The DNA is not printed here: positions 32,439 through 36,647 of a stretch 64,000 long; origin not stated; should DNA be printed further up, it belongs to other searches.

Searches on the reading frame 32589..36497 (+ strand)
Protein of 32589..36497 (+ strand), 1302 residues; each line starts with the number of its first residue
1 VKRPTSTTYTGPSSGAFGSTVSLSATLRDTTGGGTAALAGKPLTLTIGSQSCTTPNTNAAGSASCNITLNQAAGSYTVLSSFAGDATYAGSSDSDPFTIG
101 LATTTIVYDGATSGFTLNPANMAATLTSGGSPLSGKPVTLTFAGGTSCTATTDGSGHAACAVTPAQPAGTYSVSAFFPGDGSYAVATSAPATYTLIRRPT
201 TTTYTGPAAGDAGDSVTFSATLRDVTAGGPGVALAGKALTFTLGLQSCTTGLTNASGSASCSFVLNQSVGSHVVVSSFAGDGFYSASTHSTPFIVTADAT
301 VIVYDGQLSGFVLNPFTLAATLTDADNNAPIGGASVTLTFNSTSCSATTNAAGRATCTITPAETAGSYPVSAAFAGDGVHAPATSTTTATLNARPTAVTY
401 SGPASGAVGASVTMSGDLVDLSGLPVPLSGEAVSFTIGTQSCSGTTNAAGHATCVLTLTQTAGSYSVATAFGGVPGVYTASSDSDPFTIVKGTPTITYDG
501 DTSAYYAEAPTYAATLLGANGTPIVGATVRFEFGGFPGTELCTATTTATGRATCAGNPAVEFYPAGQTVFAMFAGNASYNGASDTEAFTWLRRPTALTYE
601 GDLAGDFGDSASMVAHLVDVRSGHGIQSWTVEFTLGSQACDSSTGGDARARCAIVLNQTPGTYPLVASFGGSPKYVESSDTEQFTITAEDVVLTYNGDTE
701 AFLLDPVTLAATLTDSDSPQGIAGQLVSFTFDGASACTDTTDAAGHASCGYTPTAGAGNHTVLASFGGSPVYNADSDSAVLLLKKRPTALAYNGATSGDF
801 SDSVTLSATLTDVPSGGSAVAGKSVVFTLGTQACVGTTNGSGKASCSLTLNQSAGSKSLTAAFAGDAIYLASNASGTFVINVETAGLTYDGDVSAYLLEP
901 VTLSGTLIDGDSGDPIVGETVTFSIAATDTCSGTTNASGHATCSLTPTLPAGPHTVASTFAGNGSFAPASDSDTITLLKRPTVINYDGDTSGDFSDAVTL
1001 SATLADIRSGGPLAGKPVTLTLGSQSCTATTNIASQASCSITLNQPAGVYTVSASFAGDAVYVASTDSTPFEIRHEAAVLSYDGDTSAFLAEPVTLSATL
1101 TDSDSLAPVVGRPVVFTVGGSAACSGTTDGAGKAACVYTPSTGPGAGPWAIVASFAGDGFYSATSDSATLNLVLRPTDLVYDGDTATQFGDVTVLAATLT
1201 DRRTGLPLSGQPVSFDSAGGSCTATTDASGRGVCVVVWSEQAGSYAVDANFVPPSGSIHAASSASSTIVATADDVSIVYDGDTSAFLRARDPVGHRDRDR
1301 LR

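Call 76: search_protein_families(library=pfam, proteins=[window:32589-36497:+], max_evalue=0.0001)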
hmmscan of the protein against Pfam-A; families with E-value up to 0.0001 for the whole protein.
window:32589-36497:+ (1302 aa): 3 families
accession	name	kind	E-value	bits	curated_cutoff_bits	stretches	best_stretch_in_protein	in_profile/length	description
PF16640.11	Big_3_5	-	6.1e-82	270.7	35.5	9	314-390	12-86/88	Bacterial Ig-like domain (group 3)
PF17789.7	MG4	-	1.1e-09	38.8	24.7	0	315-390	15-91/95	Macroglobulin domain MG4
PF09134.16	Invasin_D3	-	2e-09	38.3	33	1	317-389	23-93/98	Invasin, domain 3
